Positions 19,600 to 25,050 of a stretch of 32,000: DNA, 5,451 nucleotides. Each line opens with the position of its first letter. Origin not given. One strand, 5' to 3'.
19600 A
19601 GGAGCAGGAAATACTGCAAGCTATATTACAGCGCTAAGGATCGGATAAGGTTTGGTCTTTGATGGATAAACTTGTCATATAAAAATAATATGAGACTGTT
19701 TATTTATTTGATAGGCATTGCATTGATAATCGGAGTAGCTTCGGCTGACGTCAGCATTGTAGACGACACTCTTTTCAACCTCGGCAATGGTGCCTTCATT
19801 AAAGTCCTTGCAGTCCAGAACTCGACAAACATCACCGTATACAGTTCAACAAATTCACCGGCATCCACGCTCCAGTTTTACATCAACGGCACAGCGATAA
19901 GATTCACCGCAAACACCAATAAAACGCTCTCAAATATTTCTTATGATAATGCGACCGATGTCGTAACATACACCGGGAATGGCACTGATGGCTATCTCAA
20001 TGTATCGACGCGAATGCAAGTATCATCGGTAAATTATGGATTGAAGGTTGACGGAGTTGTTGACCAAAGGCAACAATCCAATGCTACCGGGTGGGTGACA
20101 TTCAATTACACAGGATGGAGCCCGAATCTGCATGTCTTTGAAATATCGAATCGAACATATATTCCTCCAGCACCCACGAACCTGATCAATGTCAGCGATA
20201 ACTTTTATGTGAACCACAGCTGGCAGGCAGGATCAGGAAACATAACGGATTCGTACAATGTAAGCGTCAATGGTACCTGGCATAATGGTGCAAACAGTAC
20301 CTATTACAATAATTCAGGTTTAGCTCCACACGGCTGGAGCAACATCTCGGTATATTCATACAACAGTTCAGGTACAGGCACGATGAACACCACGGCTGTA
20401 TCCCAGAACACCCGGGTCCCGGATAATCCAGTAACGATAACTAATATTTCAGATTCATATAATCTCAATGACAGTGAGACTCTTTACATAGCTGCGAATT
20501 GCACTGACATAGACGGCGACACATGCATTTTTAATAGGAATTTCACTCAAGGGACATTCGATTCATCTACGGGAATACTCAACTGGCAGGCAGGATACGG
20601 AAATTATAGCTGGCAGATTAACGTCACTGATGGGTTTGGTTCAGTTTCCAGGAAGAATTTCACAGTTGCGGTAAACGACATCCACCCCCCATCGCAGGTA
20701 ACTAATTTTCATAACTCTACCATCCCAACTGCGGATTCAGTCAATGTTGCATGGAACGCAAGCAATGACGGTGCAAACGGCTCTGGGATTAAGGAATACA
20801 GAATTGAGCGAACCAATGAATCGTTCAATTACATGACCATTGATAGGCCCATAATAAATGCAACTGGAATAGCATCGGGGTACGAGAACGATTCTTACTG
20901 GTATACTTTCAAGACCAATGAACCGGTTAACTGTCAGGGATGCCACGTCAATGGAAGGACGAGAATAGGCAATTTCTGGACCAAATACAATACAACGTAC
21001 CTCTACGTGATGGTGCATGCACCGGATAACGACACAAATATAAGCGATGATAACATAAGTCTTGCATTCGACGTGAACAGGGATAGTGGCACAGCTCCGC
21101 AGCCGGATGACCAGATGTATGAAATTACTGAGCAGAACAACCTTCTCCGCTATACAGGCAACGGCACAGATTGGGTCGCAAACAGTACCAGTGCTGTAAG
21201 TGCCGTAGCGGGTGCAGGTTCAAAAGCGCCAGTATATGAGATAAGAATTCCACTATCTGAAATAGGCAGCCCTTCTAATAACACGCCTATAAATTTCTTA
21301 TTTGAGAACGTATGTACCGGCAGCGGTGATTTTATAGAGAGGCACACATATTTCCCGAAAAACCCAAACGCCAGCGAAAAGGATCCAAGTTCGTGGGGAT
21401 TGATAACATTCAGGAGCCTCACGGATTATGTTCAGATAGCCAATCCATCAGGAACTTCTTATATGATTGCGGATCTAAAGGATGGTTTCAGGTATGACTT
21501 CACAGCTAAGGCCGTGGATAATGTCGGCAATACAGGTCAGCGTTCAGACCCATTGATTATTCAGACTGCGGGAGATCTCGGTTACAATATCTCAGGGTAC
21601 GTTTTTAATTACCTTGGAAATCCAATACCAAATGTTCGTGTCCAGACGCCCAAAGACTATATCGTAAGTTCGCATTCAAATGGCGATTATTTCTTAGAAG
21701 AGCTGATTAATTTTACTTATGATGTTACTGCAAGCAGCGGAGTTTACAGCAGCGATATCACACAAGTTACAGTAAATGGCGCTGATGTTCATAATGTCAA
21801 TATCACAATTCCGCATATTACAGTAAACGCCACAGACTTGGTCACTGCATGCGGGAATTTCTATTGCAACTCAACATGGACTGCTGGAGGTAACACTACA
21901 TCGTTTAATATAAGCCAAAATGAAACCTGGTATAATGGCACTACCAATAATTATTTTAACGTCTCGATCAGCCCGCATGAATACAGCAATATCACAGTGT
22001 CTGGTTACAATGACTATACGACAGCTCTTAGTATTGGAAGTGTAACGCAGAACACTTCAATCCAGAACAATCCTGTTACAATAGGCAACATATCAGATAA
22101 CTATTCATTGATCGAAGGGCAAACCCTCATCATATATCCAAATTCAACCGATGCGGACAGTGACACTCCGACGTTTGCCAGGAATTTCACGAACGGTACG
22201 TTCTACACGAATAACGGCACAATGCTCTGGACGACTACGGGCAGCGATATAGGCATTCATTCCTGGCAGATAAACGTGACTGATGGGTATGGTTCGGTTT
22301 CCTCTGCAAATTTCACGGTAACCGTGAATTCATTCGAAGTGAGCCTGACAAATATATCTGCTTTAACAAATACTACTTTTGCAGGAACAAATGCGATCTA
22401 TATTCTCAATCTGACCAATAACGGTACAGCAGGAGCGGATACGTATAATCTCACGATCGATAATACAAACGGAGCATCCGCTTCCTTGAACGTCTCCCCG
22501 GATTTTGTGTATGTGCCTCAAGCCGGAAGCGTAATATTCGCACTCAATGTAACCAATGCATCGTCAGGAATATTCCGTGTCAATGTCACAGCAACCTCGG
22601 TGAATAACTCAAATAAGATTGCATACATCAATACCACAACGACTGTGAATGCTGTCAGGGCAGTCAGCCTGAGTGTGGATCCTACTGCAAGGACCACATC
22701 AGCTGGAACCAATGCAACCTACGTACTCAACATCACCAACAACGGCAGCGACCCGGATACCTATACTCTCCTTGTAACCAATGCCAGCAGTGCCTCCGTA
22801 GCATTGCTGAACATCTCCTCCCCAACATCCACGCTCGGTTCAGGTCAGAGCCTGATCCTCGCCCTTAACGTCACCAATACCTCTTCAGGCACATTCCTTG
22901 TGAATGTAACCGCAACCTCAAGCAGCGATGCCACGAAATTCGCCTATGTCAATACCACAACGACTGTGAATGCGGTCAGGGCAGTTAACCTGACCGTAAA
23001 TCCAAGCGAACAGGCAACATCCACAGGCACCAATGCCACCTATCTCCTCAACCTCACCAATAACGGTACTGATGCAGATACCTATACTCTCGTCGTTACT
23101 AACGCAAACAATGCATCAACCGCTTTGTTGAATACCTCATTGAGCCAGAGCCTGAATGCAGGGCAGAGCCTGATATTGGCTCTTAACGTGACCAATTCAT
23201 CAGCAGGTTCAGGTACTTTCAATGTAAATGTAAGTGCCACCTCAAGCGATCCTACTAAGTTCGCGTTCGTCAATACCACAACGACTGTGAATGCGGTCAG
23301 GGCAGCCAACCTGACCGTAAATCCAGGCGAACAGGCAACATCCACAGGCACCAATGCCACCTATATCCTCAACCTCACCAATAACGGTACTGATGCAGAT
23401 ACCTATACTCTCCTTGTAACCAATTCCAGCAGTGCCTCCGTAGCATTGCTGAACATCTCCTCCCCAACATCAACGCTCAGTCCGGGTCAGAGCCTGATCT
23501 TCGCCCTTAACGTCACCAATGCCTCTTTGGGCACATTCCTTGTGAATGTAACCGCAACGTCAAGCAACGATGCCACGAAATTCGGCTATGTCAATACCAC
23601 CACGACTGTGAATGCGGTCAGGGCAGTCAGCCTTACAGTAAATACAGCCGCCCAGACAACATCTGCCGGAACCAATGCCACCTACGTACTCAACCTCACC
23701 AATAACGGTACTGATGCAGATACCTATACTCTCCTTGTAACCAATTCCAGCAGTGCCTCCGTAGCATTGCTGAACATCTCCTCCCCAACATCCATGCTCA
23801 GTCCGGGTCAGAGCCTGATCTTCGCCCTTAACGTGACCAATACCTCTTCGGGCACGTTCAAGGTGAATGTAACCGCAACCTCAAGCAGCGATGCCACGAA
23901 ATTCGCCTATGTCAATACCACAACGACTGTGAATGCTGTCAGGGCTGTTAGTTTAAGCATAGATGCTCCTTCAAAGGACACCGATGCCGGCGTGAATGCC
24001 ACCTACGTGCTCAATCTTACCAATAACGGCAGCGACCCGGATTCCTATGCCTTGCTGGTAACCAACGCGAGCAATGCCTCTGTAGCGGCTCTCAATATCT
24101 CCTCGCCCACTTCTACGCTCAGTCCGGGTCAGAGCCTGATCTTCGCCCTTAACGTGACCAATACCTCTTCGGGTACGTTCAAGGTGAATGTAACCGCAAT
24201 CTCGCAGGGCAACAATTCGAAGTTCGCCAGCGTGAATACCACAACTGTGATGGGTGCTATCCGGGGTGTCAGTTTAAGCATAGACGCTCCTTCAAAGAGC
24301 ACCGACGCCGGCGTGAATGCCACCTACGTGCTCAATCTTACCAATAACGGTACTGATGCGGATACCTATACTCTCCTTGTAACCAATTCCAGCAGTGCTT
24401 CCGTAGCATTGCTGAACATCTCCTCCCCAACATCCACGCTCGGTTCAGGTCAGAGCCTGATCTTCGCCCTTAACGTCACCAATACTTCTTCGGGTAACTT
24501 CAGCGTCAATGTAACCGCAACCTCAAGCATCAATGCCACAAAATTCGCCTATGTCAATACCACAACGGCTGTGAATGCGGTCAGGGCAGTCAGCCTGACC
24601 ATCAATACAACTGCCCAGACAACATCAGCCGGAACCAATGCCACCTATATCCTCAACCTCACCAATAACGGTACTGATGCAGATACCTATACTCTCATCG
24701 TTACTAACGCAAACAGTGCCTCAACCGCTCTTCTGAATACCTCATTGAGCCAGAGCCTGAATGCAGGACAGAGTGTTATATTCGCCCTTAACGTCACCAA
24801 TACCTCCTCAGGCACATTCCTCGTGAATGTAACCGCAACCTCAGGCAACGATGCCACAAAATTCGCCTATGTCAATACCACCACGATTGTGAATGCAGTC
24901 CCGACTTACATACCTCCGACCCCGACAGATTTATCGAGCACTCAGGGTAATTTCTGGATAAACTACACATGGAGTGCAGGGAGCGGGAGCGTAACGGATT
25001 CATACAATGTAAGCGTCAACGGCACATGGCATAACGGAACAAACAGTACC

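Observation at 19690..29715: The 3341-aa protein is built from a five-times reiterated FN3-like + cadherin-like supermodule with different cargo between copies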

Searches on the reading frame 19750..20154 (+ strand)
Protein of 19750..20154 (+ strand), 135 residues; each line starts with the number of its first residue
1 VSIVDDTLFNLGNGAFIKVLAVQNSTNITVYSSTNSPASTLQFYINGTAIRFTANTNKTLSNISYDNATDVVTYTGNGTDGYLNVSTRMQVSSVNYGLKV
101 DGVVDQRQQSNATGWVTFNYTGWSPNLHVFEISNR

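Call 10: search_protein_families(library=pfam, proteins=[window:19750-20154:+], max_evalue=1)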
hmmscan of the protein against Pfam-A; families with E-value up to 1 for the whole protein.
seq(135 aa): 0 families

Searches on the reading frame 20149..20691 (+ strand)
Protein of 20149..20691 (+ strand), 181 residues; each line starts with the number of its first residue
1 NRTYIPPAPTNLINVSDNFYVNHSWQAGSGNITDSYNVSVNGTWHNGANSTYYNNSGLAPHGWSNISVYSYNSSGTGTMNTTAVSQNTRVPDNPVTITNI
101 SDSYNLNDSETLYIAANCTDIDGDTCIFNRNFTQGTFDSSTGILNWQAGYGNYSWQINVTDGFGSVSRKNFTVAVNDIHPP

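Call 24: predict_structure(alignment_id=A1)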
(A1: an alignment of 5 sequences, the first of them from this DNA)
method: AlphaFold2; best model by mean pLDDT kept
length: 181 residues; sequences in the alignment: 5
mean_pLDDT: 61.3   pTM: 0.52
mean pLDDT of the five models: 61.3, 59.4, 56.6, 54.9, 52.6
residues with pLDDT >= 90: 57; 70-90: 21; 50-70: 12; < 50: 91
segments of 3 or more residues with pLDDT < 50: 1-91
pLDDT, mean of each block of 10 residues (from residue 1): 28 29 30 32 37 38 40 41 41 79 94 92 82 93 93 94 81 81 50
secondary structure, 60 per line:
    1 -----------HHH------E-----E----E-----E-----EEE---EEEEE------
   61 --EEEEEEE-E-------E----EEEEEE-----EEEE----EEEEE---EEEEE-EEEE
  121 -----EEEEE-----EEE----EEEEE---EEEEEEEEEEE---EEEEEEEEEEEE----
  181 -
elements in order: E44-46 E50-54 E63-69 E84-89 E95-98 E103-107 E111-115 E117-120 E126-130 E136-138 E143-147 E151-161 E165-176

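Call 32: fold_search(model_id=the predicted structure, library=pdb)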
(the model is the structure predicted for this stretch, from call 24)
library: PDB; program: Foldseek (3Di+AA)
matches with E <= 10: 1954; with E <= 0.001: 13
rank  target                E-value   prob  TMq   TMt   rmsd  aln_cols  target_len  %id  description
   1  5szn_A                1.5e-04  1.00  0.36  0.15   6.1       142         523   17  Protocadherin gamma A9 extracellular cadherin domains 1-5 (released 2016-10-19)
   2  3pdd                  3.6e-04  1.00  0.34  0.33   9.8       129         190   18  Structures of Clostridium thermocellum CbhA fibronectin(III)-like modules (released 2011-11-23)
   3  4m03                  3.8e-04  1.00  0.50  0.54   2.9       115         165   20  C-terminal fragment(residues 576-751) of binding region of SraP (released 2014-06-18)
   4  5szl_B                4.3e-04  1.00  0.38  0.18   6.1       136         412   19  Protocadherin gamma A1 extracellular cadherin domains 1-4 (released 2016-10-19)
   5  6ihb_R                4.8e-04  1.00  0.39  0.69   3.2        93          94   17  Adeno-Associated Virus 2 in complex with AAVR (released 2019-03-20)
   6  4m00_A                5.0e-04  1.00  0.53  0.21   2.7       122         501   20  Crystal structure of the ligand binding region of staphylococcal adhesion SraP (released 2014-06-18)
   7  9avk                  5.3e-04  1.00  0.35  0.58   3.8        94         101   19  Structure of long Rib domain from Limosilactobacillus reuteri (released 2024-05-08)
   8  7tni_C                7.0e-04  1.00  0.38  0.59   3.9       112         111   15  Structure of EC12 Y1392W variant of BT-R1 from Manduca sexta, a Cry1A toxin binding domain (released 2022-05-04)
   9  3lnd_C                7.0e-04  1.00  0.35  0.33   6.3       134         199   16  Crystal structure of cadherin-6 EC12 W4A (released 2010-03-02)
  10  6cgb                  8.7e-04  1.00  0.36  0.33   7.5       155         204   13  chimera of mouse cadherin-11 EC1 and mouse cadherin-6 EC2 (released 2018-05-09)
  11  4nqq_C                8.7e-04  1.00  0.32  0.29   6.4       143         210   15  Crystal structure of mouse P-cadherin extracellular domains EC1-EC2 (released 2014-09-24)
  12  5dzy_B                9.2e-04  1.00  0.36  0.19  12.6       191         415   12  Protocadherin beta 8 extracellular cadherin domains 1-4 (released 2016-05-04)
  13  9kvu                  9.7e-04  1.00  0.35  0.61   4.3       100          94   23  Structure of B1 domain in the bifunctional enzyme CelAly (released 2026-03-18)
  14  6fg9_A                1.0e-03  1.00  0.36  0.09  10.6       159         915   11  Mouse SORCS2 ectodomain (sortilin related VPS10 domain containing receptor 2) (released 2018-08-01)
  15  4m02                  1.1e-03  1.00  0.40  0.42   2.6        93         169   22  Middle fragment(residues 494-663) of the binding region of SraP (released 2014-06-18)
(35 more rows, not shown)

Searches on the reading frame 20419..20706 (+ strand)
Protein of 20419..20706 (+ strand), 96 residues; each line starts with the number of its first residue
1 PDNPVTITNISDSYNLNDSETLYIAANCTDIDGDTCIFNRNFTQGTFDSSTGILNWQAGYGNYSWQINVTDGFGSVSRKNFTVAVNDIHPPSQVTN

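Call 10: search_protein_families(library=pfam, proteins=[window:20419-20706:+], max_evalue=1)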
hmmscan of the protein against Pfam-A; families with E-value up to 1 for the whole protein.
seq(96 aa): 4 families
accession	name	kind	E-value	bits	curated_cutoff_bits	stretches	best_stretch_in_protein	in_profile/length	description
PF17963.7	Big_9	-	0.00021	22.5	23.6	1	2-83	2-88/89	Bacterial Ig domain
PF05345.18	He_PIG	-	0.00073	20.4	24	1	46-86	53-96/96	Putative Ig domain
PF17803.7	Cadherin_4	-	0.028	15.4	25.1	1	2-58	12-65/71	Bacterial cadherin-like domain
PF21422.2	NP_C_Orthomyx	-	0.16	11.7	27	1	62-80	126-144/200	Orthomyxovirus nucleoprotein, C-terminal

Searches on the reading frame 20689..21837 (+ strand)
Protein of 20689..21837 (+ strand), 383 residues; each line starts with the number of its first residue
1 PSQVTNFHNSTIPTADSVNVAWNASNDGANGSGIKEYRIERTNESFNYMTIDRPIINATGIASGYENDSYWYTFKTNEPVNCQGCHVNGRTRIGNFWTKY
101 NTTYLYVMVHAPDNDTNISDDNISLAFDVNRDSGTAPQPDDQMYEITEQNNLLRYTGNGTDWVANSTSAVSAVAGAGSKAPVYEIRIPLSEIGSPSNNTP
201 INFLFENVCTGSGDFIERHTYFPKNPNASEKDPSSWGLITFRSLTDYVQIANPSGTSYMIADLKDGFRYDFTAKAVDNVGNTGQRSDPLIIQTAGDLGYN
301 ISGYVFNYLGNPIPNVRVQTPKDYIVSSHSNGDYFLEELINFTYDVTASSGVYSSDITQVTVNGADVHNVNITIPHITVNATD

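Call 10: search_protein_families(library=pfam, proteins=[window:20689-21837:+], max_evalue=1)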
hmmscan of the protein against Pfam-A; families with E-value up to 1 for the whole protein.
seq(383 aa): 5 families
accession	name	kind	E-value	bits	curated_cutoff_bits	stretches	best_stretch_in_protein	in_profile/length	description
PF13620.12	CarboxypepD_reg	-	9.6e-08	32.7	32.3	1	301-374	2-81/82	Carboxypeptidase regulatory-like domain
PF06452.16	CBM9_1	-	2.3e-07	31.3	23.4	1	68-240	6-181/185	Carbohydrate family 9 binding domain-like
PF00041.27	fn3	-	2.5e-05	24.9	25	1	249-290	42-82/84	Fibronectin type III domain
PF13715.12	CarbopepD_reg_2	-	0.0035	17.8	32.2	1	301-375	1-77/88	CarboxypepD_reg-like domain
PF22113.1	Mtrc-MtrF_II-IV_dom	-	0.26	11.2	30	1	75-117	24-64/176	Outer membrane cytochrome MtrC/MtrF-like, domains II/IV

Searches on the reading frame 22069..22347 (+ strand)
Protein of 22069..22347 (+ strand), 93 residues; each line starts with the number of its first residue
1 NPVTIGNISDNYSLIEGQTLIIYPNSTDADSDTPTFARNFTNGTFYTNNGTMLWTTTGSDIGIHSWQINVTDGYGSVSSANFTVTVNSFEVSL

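Call 10: search_protein_families(library=pfam, proteins=[window:22069-22347:+], max_evalue=1)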
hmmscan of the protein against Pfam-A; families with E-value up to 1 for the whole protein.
seq(93 aa): 4 families
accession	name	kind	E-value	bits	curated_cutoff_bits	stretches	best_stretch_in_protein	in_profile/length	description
PF17963.7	Big_9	-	6.4e-06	27.4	23.6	1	9-85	8-89/89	Bacterial Ig domain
PF17892.7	Cadherin_5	-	0.002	18.4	26.5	1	15-87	24-98/98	Cadherin-like domain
PF05345.18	He_PIG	-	0.02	15.8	24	1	5-87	4-96/96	Putative Ig domain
PF17803.7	Cadherin_4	-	0.13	13.2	25.1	1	9-49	18-65/71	Bacterial cadherin-like domain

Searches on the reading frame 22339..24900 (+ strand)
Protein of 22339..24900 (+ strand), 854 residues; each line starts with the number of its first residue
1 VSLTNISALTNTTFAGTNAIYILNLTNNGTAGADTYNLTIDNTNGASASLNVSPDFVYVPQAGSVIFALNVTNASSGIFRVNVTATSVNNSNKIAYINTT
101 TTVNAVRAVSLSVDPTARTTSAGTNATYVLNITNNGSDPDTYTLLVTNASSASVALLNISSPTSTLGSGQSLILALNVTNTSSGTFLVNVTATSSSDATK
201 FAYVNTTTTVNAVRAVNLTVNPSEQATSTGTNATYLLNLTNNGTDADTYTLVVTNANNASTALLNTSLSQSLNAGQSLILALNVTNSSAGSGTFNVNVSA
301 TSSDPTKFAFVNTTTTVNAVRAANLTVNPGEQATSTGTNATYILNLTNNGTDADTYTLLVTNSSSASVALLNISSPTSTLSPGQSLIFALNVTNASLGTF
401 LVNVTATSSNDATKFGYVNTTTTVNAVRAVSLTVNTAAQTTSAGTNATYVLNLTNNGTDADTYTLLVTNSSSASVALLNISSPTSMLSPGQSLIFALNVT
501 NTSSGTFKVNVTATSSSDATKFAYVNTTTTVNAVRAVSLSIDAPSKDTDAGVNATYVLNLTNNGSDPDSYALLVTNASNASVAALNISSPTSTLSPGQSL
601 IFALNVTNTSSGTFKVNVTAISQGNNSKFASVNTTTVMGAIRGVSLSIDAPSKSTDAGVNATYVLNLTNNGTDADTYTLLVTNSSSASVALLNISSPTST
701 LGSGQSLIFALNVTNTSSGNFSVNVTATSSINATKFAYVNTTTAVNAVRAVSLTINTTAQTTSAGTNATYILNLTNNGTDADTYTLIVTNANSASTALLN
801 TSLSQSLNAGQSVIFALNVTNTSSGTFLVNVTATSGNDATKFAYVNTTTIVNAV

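Call 72: search_protein_families(library=pfam, proteins=[window:22339-24900:+], max_evalue=1)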
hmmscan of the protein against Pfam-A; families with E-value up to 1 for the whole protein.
window:22339-24900:+ (854 aa): 10 families
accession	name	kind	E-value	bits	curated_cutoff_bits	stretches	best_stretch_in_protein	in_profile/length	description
PF10989.13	DUF2808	-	6.3e-12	46.2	25.3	2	744-848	37-142/146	Protein of unknown function (DUF2808)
PF21310.3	OCRL-like_ASH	-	3.5e-08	34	27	0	449-512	19-83/109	Inositol polyphosphate 5-phosphatase OCRL-like, ASH domain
PF07495.19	Y_Y_Y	-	0.00043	20.6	26.6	0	603-631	29-57/65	Y_Y_Y domain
PF14250.11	AbrB-like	-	0.00053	20.5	25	0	109-136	12-39/70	AbrB-like transcriptional regulator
PF19765.4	DUF6252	-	0.00055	20.6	27.2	3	217-302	20-108/124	Family of unknown function (DUF6252)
PF01948.23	PyrI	-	0.016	15.9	25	0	76-108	51-83/93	Aspartate carbamoyltransferase regulatory chain, allosteric domain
PF02832.22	Flavi_glycop_C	-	0.046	14.3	27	0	170-223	7-61/97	Flavivirus glycoprotein, immunoglobulin-like domain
PF00629.30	MAM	-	0.047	14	26.4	0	565-632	40-107/158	MAM domain, meprin/A5/mu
PF04057.18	Rep-A_N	-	0.078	13.4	26.7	0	241-276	32-67/101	Replication factor-A protein 1, N-terminal domain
PF00278.28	Orn_DAP_Arg_deC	-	0.48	11.2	23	0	148-213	5-37/95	Pyridoxal-dependent decarboxylase, C-terminal sheet domain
